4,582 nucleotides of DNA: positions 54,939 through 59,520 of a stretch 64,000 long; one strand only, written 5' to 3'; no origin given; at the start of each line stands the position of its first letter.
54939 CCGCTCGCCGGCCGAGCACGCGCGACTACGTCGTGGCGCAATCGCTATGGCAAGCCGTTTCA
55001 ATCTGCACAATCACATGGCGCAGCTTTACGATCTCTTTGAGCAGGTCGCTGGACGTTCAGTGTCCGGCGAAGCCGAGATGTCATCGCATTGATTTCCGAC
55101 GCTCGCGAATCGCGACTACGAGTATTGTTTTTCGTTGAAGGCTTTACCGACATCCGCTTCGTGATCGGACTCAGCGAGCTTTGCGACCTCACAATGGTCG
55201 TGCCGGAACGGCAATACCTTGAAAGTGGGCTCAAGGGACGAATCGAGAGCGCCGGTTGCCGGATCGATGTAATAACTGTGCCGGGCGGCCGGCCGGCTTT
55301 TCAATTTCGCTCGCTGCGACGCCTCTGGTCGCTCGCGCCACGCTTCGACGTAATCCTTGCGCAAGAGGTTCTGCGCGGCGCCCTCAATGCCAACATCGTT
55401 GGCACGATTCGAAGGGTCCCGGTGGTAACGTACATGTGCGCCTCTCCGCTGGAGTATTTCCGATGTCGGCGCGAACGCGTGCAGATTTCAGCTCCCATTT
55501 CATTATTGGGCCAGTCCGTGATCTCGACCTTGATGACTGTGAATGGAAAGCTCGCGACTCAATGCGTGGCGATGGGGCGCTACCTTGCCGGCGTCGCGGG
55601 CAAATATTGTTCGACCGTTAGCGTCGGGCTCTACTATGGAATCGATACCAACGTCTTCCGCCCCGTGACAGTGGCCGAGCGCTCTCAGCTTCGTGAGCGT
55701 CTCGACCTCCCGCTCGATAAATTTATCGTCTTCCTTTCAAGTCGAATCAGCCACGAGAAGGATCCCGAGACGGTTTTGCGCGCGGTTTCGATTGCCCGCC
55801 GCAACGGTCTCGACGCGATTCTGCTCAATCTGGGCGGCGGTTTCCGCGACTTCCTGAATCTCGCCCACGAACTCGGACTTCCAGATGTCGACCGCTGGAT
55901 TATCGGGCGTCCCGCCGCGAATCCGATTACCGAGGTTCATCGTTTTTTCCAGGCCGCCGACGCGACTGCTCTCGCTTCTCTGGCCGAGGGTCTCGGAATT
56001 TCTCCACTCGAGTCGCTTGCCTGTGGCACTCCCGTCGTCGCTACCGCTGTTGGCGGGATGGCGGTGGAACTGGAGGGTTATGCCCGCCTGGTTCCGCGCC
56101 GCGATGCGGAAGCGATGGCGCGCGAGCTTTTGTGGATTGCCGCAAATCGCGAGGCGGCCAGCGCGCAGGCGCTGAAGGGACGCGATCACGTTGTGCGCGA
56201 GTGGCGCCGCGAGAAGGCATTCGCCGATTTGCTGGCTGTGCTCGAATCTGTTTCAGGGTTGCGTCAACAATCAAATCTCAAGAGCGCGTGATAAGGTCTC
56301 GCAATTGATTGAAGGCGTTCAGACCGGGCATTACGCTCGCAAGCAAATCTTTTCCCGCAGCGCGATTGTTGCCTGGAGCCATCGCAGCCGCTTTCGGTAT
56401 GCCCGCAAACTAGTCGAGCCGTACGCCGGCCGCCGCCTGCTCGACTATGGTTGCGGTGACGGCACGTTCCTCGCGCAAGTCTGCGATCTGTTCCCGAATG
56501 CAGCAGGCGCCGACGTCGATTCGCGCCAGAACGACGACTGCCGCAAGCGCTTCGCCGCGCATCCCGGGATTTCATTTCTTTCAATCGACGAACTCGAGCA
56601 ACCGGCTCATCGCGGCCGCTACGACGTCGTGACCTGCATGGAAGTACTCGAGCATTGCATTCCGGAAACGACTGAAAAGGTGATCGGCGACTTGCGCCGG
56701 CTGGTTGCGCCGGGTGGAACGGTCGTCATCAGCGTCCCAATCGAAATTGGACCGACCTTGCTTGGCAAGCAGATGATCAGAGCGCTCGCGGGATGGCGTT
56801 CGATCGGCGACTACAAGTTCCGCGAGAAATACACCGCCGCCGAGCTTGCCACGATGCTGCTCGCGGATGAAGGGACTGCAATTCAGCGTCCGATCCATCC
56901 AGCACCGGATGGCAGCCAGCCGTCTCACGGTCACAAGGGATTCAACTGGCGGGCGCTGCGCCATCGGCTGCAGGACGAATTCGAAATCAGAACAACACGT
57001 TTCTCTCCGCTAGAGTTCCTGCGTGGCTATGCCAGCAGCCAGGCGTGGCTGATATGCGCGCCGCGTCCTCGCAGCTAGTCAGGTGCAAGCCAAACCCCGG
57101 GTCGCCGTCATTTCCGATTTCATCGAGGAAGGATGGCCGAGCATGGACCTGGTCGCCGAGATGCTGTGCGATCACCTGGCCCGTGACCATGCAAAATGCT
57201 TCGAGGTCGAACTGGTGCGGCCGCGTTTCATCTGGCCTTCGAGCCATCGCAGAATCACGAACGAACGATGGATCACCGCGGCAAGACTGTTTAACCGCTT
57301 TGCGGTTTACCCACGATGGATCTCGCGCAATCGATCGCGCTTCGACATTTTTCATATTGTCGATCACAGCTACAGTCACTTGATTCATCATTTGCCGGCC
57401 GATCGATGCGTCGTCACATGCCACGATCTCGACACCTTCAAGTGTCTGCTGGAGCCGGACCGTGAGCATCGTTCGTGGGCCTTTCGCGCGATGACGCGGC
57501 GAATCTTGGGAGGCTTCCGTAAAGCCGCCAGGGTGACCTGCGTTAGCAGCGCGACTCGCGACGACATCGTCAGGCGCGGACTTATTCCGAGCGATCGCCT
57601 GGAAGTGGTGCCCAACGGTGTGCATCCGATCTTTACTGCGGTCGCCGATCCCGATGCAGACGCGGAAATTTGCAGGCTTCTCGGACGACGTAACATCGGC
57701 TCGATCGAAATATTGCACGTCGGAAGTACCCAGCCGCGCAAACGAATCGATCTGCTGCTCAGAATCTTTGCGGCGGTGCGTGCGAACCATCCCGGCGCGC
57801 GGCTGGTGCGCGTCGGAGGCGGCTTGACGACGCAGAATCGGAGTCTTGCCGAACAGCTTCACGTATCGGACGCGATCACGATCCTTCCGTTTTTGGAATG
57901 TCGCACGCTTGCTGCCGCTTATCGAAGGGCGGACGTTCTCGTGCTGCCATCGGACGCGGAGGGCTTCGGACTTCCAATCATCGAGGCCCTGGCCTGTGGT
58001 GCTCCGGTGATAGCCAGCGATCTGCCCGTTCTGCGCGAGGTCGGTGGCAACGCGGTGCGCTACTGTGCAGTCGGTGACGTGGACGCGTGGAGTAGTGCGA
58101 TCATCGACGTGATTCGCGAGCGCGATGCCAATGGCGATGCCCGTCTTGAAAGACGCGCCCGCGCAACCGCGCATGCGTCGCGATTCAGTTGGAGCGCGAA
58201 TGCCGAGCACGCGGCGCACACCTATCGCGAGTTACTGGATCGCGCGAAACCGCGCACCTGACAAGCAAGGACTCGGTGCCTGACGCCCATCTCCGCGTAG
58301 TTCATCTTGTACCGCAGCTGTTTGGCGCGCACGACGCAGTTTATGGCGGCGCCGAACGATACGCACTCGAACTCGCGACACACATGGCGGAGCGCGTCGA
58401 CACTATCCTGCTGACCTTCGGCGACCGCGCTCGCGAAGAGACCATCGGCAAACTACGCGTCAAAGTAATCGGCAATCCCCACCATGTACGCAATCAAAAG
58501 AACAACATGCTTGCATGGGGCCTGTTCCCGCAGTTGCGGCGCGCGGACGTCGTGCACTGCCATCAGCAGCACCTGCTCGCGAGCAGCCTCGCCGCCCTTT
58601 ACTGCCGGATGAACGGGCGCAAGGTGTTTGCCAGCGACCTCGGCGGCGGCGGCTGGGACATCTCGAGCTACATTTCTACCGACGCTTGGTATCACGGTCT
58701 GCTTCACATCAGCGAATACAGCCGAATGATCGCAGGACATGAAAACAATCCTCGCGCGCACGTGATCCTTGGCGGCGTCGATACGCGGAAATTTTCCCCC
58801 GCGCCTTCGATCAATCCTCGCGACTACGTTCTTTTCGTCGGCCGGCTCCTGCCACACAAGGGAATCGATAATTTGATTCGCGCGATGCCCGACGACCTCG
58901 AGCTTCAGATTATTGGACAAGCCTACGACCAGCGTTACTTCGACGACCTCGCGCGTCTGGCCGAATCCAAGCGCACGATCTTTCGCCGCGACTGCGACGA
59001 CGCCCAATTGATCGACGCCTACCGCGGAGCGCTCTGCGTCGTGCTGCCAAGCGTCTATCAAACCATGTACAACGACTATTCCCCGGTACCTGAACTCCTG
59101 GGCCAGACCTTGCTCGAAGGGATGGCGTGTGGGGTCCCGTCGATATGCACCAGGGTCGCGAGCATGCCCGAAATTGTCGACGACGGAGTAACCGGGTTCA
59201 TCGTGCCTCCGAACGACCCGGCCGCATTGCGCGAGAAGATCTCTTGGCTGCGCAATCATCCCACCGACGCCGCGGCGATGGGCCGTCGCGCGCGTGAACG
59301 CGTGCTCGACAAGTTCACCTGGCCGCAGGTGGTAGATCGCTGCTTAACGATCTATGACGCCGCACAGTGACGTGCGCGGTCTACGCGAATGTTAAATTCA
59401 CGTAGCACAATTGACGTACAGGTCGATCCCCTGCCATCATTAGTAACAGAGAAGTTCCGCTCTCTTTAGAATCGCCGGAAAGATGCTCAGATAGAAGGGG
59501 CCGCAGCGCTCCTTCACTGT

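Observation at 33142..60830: ~27-kb polysaccharide locus combining Wza/Wzc and two Wzy-like proteins with a Wzm/Wzt ABC exporter, but no flippase, primer transferase or sugar-nucleotide genes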

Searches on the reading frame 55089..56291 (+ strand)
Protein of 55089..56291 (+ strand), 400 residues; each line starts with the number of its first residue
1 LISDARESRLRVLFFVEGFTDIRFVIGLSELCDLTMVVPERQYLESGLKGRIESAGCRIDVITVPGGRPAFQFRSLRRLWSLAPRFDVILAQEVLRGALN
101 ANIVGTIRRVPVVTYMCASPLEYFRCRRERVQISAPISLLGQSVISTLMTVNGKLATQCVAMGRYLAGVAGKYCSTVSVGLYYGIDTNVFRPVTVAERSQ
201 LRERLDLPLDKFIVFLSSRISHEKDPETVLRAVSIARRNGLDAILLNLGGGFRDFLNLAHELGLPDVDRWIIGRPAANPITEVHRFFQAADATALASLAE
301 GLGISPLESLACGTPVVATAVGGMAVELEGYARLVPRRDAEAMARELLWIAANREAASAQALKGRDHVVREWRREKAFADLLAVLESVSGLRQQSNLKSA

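Call 5: search_protein_families(library=pfam, proteins=[window:55089-56291:+], max_evalue=0.01)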
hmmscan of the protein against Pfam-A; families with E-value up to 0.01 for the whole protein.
window:55089-56291:+ (400 aa): 4 families
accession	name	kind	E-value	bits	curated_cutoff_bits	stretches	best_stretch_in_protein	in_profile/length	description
PF00534.26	Glycos_transf_1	-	2.4e-22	79.7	26.4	1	199-360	3-165/172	Glycosyl transferases group 1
PF13692.12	Glyco_trans_1_4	-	1.8e-16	61.1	27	1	213-352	4-141/142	Glycosyl transferases group 1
PF20706.3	GT4-conflict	-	3.7e-05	23.3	26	1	277-380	269-384/385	Family 4 Glycosyltransferase in conflict systems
PF13524.12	Glyco_trans_1_2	-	0.00027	21.4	25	1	282-382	39-143/144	Glycosyl transferase-like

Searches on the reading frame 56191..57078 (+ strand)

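Call 5: search_protein_families(library=pfam, proteins=[window:56191-57078:+], max_evalue=0.01)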
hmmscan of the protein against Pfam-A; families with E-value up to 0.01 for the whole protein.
window:56191-57078:+ (295 aa): 7 families
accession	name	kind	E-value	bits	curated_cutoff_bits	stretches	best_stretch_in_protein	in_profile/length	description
PF13489.12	Methyltransf_23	-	4.7e-15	56.1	27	1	67-223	5-154/164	Methyltransferase domain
PF13649.12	Methyltransf_25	-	5.1e-13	50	27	1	84-176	2-97/97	Methyltransferase domain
PF08242.18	Methyltransf_12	-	8.4e-13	49.3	30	1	84-177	1-97/98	Methyltransferase domain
PF08241.18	Methyltransf_11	-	4.6e-12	46.8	21.2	1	84-180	1-95/95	Methyltransferase domain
PF13847.12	Methyltransf_31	-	3.3e-07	30.5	27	1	80-182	4-111/145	Methyltransferase domain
PF05219.18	DREV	-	0.00015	21.4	26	1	79-182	94-188/265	DREV methyltransferase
PF02353.26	CMAS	-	0.00025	20.9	27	1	78-180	61-164/273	Mycolic acid cyclopropane synthetase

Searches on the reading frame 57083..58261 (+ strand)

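Call 5: search_protein_families(library=pfam, proteins=[window:57083-58261:+], max_evalue=0.01)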
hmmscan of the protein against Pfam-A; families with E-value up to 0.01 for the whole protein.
window:57083-58261:+ (392 aa): 5 families
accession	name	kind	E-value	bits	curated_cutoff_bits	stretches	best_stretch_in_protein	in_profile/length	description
PF00534.26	Glycos_transf_1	-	4e-29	101.8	26.4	1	208-360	16-170/172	Glycosyl transferases group 1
PF13692.12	Glyco_trans_1_4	-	4.4e-26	92.3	27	1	209-345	3-141/142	Glycosyl transferases group 1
PF13439.12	Glyco_transf_4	-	5e-14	53.1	28.5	1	30-181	13-167/170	Glycosyltransferase Family 4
PF20706.3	GT4-conflict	-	1.7e-11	44.2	26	1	205-374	195-382/385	Family 4 Glycosyltransferase in conflict systems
PF13579.12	Glyco_trans_4_4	-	1.5e-10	42.1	29.7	1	61-179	54-158/158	Glycosyl transferase 4-like domain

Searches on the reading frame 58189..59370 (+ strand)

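Call 7: search_protein_families(library=pfam, proteins=[window:58189-59370:+], max_evalue=0.01)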
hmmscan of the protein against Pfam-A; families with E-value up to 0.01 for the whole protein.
window:58189-59370:+ (393 aa): 6 families
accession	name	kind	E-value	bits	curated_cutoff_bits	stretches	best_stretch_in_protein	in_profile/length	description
PF00534.26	Glycos_transf_1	-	1.5e-29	103.2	26.4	1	209-371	13-172/172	Glycosyl transferases group 1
PF13692.12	Glyco_trans_1_4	-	2e-23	83.7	27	1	212-354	2-139/142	Glycosyl transferases group 1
PF13524.12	Glyco_trans_1_2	-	1.4e-12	48.2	25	1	229-385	5-142/144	Glycosyl transferase-like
PF13439.12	Glyco_transf_4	-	5.6e-09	36.7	28.5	1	52-141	1-95/170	Glycosyltransferase Family 4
PF13579.12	Glyco_trans_4_4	-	2e-05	25.4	29.7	1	53-136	1-89/158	Glycosyl transferase 4-like domain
PF20706.3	GT4-conflict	-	0.0045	16.4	26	0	176-383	160-383/385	Family 4 Glycosyltransferase in conflict systems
